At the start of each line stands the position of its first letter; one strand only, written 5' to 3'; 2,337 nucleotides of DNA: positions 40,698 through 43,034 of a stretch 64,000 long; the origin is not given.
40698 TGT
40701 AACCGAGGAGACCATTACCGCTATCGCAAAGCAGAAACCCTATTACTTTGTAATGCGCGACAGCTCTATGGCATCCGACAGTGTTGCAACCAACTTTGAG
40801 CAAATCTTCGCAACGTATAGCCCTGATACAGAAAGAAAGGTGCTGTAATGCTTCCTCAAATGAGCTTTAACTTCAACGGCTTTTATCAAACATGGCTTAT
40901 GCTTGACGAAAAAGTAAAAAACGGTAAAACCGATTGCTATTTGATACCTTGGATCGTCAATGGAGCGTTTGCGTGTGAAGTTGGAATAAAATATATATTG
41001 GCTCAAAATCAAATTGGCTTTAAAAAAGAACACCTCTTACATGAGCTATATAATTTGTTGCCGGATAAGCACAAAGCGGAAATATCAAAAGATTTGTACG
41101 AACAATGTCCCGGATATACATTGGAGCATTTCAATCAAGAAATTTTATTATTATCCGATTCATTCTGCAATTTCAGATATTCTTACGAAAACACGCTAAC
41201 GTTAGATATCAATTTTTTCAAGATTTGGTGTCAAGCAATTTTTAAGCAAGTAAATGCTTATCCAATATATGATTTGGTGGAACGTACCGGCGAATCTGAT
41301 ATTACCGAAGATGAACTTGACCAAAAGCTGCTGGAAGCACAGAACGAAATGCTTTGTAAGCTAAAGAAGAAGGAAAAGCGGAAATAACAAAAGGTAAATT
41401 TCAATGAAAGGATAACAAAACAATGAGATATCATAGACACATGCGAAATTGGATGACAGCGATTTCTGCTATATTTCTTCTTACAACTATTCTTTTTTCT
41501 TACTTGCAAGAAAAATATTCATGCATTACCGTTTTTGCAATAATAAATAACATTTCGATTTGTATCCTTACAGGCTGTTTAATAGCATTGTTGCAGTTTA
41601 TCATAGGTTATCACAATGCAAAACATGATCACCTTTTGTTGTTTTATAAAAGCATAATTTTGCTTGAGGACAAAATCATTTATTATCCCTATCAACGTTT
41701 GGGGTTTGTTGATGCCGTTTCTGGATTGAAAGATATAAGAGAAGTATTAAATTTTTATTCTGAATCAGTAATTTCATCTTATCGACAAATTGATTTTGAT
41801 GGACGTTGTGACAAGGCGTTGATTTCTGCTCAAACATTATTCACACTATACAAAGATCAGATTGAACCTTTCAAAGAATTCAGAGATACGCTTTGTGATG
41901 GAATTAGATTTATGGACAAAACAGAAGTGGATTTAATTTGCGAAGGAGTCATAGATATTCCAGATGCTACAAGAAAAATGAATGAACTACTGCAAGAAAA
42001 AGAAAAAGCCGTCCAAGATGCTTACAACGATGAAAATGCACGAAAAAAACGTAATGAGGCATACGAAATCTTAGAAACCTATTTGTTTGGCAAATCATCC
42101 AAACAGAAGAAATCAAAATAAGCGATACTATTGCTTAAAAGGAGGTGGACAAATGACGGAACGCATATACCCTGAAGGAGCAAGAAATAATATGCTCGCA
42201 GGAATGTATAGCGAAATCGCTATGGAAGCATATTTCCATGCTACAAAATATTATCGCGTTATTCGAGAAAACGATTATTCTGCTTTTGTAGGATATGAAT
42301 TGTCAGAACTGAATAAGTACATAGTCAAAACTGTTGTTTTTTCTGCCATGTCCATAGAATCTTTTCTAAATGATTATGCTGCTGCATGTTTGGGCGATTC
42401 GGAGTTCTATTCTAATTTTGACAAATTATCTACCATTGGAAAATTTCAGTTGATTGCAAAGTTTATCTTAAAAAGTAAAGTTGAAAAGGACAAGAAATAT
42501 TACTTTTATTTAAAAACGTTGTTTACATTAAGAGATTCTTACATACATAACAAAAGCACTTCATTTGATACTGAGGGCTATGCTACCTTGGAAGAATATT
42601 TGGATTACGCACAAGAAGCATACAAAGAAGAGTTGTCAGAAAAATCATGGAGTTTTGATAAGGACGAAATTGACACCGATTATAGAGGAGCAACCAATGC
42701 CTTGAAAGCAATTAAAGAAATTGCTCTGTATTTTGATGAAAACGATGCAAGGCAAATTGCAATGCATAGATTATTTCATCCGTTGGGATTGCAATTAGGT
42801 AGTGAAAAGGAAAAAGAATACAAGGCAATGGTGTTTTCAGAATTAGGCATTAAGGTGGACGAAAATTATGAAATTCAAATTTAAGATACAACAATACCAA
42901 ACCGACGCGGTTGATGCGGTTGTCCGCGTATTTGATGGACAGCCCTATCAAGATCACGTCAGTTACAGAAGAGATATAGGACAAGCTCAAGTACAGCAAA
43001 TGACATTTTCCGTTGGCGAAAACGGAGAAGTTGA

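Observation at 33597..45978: Controller HTH / SNF2-SLOG helicase / DUF4391 / type III Mod / Res operon as cargo of a mobilizable element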

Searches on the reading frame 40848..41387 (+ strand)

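Call 3: search_protein_families(library=pfam, proteins=[window:40848-41387:+], max_evalue=0.01)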
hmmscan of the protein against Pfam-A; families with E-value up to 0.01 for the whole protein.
window:40848-41387:+ (179 aa): 0 families

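Call 4: search_protein_families(library=padloc, proteins=[window:40848-41387:+], max_evalue=0.01)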
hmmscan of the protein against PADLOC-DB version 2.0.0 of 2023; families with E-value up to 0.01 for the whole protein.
window:40848-41387:+ (179 aa): 0 families

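Call 6: search_protein_families(library=ncbifam, proteins=[window:40848-41387:+], max_evalue=0.1)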
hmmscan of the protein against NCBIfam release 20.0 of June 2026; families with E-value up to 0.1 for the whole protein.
window:40848-41387:+ (179 aa): 0 families

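Call 58: search_protein_families(library=pfam, proteins=[window:40848-41387:+], max_evalue=10)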
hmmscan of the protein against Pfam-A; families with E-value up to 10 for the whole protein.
window:40848-41387:+ (179 aa): 1 family
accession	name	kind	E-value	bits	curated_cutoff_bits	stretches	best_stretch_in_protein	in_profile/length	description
PF05168.19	HEPN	-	0.023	15.3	22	1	42-112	34-90/117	HEPN domain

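Call 110: search_protein_families(library=phrogs, proteins=[window:40848-41387:+], max_evalue=0.01)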
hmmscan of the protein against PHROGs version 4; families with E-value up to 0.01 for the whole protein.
window:40848-41387:+ (179 aa): 0 families

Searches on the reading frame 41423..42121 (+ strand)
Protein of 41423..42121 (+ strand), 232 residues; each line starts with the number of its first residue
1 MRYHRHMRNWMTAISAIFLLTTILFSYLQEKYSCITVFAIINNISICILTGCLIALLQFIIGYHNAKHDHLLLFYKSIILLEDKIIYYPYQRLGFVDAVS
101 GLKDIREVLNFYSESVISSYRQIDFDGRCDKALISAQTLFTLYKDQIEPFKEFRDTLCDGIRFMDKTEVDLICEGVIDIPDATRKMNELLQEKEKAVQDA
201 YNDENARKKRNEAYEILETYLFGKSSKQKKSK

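Call 3: search_protein_families(library=pfam, proteins=[window:41423-42121:+], max_evalue=0.01)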
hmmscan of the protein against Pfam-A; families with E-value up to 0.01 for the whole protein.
window:41423-42121:+ (232 aa): 0 families

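Call 4: search_protein_families(library=padloc, proteins=[window:41423-42121:+], max_evalue=0.01)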
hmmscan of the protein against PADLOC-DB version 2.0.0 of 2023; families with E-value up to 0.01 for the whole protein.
window:41423-42121:+ (232 aa): 0 families

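Call 6: search_protein_families(library=ncbifam, proteins=[window:41423-42121:+], max_evalue=0.1)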
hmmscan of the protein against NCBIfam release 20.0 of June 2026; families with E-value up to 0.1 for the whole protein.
window:41423-42121:+ (232 aa): 0 families

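Call 58: search_protein_families(library=pfam, proteins=[window:41423-42121:+], max_evalue=10)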
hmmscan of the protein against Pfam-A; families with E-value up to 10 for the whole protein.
window:41423-42121:+ (232 aa): 2 families
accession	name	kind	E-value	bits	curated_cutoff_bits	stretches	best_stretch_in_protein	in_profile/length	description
PF19530.4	Ndh2_N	-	0.012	16.3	27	1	68-135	4-69/100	NAD(P)H-quinone oxidoreductase subunit 2 N-terminal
PF01544.23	CorA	-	0.22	11.3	27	1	133-207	74-151/292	CorA-like Mg2+ transporter protein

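Call 110: search_protein_families(library=phrogs, proteins=[window:41423-42121:+], max_evalue=0.01)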
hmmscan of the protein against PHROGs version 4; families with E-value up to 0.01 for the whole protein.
window:41423-42121:+ (232 aa): 0 families

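Call 115: find_encoding_contigs(protein=window:41423-42121:+, flank=9000, max_places=4)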
Protein window:41423-42121:+ (232 aa): no gene with exactly this product is on record in the collection.

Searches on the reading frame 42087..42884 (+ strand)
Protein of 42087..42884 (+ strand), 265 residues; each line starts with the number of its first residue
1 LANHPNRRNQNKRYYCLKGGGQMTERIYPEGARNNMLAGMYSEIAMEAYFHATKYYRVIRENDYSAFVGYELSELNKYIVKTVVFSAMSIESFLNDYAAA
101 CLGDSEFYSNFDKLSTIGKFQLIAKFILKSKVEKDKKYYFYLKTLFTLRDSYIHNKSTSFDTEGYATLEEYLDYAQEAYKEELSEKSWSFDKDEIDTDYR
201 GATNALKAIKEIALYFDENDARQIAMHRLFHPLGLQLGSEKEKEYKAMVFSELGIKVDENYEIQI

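Call 3: search_protein_families(library=pfam, proteins=[window:42087-42884:+], max_evalue=0.01)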
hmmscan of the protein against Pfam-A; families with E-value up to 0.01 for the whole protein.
window:42087-42884:+ (265 aa): 0 families

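Call 4: search_protein_families(library=padloc, proteins=[window:42087-42884:+], max_evalue=0.01)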
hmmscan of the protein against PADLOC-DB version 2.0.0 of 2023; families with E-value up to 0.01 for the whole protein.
window:42087-42884:+ (265 aa): 0 families

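Call 6: search_protein_families(library=ncbifam, proteins=[window:42087-42884:+], max_evalue=0.1)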
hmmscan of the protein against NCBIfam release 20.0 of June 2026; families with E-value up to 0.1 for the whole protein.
window:42087-42884:+ (265 aa): 0 families

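Call 58: search_protein_families(library=pfam, proteins=[window:42087-42884:+], max_evalue=10)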
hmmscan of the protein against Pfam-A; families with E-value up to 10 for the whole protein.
window:42087-42884:+ (265 aa): 1 family
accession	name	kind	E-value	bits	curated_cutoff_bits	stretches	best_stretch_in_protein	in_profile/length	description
PF13141.11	DUF3979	-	0.078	13.7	25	1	184-228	11-55/115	Protein of unknown function (DUF3979)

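Call 101: find_homologous_proteins(query=window:42153-42884:+, max_evalue=0.001)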
Query window:42153-42884:+ (243 aa): 97 proteins with E <= 0.001 among 412 candidates.
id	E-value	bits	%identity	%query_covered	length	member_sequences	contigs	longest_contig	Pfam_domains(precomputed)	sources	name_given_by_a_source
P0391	8.8e-143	492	93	100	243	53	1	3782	-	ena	-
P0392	1.4e-135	468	88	100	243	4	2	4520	-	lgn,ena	-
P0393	3.1e-135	467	88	100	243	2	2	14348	-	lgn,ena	-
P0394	6.5e-132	456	87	100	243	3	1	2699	-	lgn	-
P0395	1.7e-118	412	79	100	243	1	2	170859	-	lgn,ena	-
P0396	5.8e-117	407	79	100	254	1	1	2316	-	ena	-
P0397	3.2e-101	356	70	97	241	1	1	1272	-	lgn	-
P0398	3.0e-100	353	69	100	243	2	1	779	-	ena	-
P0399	2.4e-98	346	68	97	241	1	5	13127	-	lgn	-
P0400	7.8e-84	299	62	96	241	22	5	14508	-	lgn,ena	-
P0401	2.5e-83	297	60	98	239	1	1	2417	-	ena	-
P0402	6.7e-81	289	60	98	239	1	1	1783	-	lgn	-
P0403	2.4e-76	274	58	99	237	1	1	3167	-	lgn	-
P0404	4.9e-74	267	72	73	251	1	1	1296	-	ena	-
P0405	3.8e-69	251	51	99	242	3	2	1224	-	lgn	-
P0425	1.2e-54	203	49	97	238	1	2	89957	-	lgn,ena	-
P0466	4.0e-40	156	42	98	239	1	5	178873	-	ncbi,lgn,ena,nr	ncbi:MAG: hypothetical protein IKB04_01185 [Clostridia bacterium]|nr:hypothetical protein [Clostridi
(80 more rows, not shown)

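Call 102: find_encoding_contigs(protein=P0395, flank=8000, max_places=2)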
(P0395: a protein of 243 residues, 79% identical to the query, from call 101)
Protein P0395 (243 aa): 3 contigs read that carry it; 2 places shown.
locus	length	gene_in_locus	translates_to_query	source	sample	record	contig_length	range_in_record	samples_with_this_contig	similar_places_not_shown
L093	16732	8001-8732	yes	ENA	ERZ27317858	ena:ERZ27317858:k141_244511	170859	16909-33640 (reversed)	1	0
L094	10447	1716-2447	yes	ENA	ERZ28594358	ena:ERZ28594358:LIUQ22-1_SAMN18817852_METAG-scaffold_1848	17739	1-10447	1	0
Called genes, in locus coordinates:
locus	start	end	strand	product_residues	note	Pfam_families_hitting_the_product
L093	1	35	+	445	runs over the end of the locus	PF01420:Methylase_S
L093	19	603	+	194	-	PF06114:Peptidase_M78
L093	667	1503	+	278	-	-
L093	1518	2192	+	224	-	-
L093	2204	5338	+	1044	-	PF04313:HSDR_N, PF04851:ResIII, PF18766:SWI2_SNF2, PF22679:T1R_D3-like, PF11867:T1RH-like_C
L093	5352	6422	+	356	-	PF10544:T5orf172, PF13455:MUG113, PF11149:DUF2924 (weak)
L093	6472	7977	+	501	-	PF04851:ResIII (faint), PF13604:AAA_30 (weak), PF20720:nSTAND3 (weak), PF09848:SLFN-g3_helicase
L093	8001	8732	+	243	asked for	-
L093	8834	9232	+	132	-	PF04237:YjbR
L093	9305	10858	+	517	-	-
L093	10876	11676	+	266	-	-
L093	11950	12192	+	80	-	PF08765:Mor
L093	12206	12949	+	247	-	-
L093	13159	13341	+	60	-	-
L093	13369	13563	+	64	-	-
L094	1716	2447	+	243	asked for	-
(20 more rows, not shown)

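Call 103: find_encoding_contigs(protein=P0425, flank=8000, max_places=2)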
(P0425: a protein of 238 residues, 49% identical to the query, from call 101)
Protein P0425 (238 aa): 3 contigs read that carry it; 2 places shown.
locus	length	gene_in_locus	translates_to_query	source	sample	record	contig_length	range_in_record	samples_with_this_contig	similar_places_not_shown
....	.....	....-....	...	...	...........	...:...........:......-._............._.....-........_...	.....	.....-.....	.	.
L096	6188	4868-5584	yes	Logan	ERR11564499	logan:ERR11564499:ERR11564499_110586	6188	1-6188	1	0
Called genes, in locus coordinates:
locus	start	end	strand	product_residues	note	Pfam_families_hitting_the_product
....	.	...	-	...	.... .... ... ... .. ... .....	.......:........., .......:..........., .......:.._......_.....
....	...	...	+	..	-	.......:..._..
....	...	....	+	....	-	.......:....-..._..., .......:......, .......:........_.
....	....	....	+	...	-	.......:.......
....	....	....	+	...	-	-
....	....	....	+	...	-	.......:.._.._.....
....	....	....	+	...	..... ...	-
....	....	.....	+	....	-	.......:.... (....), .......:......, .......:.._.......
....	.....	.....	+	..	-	-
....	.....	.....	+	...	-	-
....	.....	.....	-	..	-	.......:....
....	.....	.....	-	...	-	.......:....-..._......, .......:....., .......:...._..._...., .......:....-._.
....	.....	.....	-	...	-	-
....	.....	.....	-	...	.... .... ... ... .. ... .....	-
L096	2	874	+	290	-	?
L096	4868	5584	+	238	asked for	-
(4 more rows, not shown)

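Call 104: find_encoding_contigs(protein=P0466, flank=8000, max_places=2)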
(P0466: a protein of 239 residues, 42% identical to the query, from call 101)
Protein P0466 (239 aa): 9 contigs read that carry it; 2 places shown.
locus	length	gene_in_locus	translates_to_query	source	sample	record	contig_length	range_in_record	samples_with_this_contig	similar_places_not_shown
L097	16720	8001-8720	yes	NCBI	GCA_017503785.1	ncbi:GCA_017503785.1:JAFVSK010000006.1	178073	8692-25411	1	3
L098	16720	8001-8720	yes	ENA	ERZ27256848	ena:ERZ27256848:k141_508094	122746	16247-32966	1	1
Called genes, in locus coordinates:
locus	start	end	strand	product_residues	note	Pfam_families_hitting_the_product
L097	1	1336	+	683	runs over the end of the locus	-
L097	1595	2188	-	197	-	PF07799:DUF1643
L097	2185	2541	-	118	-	-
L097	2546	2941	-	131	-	PF12957:DUF3846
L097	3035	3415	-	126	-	PF12957:DUF3846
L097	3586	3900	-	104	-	-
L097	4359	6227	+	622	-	PF06048:DUF927, PF18662:HTH_56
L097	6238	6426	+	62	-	PF12728:HTH_17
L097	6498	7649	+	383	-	PF14659:Phage_int_SAM_3, PF00589:Phage_integrase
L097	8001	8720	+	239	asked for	-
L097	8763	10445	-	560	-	PF00078:RVT_1, PF13365:Trypsin_2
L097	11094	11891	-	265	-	PF02463:SMC_N (weak), PF00005:ABC_tran, PF13304:AAA_21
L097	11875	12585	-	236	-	PF00528:BPD_transp_1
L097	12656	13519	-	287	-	PF00497:SBP_bac_3, PF10613:Lig_chan-Glu_bd (faint)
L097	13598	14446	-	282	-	PF17827:PrmC_N, PF03602:Cons_hypoth95, PF05175:MTS, PF13649:Methyltransf_25 (faint)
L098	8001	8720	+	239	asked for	-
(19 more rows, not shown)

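Call 110: search_protein_families(library=phrogs, proteins=[window:42153-42884:+], max_evalue=0.01)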
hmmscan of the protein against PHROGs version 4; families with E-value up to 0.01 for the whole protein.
window:42153-42884:+ (243 aa): 0 families

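Call 113: search_solved_structures(query=A6, max_evalue=10, show_alignments=1)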
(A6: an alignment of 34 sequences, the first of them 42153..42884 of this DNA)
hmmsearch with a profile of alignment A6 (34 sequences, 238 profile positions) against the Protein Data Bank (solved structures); distinct sequences matched with E-value up to 10: 0.
